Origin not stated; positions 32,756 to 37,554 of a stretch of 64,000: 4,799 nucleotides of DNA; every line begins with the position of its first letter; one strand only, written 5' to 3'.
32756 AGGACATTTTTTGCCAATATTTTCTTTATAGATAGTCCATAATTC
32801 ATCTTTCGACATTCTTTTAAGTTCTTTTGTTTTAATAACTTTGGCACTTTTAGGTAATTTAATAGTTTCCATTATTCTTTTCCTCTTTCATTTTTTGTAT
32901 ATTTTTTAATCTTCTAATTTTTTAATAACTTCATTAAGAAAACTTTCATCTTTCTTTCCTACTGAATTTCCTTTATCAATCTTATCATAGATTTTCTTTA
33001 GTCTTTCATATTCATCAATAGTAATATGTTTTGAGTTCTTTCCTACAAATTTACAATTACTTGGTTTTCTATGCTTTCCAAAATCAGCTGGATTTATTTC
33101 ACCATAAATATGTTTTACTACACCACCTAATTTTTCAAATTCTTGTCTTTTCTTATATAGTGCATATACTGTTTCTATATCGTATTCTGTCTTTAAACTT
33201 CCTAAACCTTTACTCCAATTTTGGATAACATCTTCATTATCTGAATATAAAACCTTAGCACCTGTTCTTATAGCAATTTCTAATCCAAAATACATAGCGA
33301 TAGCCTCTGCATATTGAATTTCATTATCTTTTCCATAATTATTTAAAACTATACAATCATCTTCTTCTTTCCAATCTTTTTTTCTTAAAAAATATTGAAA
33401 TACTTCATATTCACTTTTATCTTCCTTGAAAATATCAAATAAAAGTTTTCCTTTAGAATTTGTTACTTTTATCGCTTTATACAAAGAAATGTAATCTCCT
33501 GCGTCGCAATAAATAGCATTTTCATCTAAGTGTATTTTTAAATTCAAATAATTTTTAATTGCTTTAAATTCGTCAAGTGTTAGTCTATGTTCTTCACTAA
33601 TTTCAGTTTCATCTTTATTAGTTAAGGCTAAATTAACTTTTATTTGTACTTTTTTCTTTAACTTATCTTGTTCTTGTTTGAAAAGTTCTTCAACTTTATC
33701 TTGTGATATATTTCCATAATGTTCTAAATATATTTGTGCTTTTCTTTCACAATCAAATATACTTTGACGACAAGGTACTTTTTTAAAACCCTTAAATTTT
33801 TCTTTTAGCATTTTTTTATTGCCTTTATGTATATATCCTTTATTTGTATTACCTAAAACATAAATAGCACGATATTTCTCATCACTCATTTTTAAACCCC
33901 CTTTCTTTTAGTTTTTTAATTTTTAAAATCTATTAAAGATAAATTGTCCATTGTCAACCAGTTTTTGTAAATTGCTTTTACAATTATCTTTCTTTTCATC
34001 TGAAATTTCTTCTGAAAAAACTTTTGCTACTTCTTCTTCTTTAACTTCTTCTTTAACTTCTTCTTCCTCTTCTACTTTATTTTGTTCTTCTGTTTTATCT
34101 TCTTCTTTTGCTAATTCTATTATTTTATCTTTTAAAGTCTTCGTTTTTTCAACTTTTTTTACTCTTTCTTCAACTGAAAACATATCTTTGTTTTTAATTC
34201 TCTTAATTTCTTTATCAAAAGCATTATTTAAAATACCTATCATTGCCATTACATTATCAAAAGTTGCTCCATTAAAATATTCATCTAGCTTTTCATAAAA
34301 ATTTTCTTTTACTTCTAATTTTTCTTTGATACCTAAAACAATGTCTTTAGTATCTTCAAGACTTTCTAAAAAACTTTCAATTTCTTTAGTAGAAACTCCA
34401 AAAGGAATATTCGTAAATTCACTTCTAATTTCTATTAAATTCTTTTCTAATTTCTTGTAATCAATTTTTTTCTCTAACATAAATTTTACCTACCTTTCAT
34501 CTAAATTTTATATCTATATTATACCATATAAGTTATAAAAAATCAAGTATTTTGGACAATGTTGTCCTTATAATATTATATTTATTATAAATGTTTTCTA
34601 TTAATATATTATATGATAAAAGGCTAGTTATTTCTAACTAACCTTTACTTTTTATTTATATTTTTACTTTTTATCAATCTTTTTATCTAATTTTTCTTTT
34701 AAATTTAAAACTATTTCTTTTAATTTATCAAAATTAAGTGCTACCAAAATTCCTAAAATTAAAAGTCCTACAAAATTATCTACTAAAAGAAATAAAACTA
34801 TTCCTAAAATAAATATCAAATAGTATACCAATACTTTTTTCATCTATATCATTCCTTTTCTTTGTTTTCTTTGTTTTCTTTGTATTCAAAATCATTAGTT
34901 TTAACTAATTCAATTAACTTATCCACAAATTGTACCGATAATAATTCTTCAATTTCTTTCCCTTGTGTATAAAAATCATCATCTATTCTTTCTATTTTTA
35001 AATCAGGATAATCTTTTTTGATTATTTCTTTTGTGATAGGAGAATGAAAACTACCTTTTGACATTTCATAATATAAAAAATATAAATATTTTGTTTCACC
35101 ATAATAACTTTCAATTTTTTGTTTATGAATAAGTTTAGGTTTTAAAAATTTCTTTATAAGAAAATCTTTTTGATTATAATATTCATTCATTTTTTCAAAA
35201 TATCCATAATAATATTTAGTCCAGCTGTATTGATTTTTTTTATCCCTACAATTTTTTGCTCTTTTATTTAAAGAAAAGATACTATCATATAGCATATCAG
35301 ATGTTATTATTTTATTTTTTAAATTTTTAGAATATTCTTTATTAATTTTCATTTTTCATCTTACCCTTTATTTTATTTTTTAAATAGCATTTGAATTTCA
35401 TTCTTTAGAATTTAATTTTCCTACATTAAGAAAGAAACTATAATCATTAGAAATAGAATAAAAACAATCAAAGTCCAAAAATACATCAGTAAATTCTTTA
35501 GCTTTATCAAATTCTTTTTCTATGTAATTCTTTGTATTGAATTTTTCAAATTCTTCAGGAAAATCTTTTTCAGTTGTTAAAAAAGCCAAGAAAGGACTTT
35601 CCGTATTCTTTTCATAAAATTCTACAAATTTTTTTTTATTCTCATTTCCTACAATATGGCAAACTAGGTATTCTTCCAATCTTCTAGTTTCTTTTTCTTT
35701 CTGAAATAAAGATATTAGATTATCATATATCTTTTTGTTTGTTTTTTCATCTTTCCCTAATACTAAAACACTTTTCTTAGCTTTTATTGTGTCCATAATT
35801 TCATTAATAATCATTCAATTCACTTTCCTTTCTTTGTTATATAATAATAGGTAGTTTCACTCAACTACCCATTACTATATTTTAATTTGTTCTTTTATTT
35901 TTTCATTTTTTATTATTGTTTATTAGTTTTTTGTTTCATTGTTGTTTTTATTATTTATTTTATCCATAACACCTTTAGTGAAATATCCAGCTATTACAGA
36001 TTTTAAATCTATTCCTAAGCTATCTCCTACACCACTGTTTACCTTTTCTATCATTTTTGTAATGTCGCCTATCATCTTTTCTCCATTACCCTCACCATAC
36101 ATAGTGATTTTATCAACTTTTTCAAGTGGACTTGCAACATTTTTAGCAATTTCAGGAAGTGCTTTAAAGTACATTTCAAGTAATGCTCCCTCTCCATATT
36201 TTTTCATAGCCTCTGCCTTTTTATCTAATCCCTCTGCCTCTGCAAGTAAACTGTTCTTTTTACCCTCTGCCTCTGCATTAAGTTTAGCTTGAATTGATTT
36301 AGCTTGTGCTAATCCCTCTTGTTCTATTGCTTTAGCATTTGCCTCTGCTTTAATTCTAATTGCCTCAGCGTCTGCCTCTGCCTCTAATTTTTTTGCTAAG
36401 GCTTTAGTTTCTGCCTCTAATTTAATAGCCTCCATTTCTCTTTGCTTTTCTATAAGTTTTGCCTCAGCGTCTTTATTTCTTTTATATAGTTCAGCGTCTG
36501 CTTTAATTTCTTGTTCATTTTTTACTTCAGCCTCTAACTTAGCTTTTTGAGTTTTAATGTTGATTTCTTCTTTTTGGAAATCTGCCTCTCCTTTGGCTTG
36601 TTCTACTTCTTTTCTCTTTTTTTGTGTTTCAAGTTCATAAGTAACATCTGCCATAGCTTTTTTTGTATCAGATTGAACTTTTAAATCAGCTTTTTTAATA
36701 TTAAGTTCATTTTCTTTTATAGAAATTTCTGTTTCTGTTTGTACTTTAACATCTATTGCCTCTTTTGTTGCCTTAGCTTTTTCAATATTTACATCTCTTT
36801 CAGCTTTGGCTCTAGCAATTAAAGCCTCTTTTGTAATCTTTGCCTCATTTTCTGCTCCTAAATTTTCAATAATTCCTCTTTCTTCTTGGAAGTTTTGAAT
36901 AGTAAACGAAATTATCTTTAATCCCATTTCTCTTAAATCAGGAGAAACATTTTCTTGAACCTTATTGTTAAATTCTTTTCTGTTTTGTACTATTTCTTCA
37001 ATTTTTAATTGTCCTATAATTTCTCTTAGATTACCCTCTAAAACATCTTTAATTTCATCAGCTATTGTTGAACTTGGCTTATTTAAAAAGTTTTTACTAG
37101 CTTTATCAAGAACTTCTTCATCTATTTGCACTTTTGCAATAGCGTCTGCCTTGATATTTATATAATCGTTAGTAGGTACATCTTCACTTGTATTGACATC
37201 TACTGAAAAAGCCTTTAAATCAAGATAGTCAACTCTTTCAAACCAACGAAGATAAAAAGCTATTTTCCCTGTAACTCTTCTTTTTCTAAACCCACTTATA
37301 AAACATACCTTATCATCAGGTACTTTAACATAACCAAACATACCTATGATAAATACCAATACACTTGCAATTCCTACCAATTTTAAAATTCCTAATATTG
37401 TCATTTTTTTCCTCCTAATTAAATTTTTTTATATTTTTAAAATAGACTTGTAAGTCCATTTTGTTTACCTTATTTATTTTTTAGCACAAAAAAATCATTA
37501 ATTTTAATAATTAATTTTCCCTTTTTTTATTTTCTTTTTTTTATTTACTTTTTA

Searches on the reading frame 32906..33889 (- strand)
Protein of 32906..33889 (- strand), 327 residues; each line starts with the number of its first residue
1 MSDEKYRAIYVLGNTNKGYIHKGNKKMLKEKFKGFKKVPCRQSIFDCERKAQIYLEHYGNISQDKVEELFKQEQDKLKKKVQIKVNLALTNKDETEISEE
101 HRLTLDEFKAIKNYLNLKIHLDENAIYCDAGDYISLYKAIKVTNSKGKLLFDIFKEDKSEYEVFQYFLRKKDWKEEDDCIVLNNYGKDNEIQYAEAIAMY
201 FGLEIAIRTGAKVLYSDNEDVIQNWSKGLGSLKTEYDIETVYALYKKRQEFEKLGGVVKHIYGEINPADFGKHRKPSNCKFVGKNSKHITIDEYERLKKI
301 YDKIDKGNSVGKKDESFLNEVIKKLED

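Call 9: search_protein_families(library=pfam, proteins=[window:32906-33889:-], max_evalue=0.01)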
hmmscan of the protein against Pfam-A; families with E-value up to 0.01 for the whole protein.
window:32906-33889:- (327 aa): 1 family
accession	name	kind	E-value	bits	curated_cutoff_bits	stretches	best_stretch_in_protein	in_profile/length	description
PF22880.2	DUF7019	-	0.0045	17.2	22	0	58-93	3-38/212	Family of unknown function (DUF7019)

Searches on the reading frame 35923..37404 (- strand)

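Call 9: search_protein_families(library=pfam, proteins=[window:35923-37404:-], max_evalue=0.01)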
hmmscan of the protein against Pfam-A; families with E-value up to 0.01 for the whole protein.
window:35923-37404:- (493 aa): 2 families
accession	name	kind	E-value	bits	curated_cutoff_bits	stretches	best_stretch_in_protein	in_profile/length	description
PF01145.31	Band_7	-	1.9e-24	87.1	23.6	1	48-202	25-175/176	SPFH domain / Band 7 family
PF15975.10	Flot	-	1.4e-10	41.8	27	1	366-448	2-82/124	Flotillin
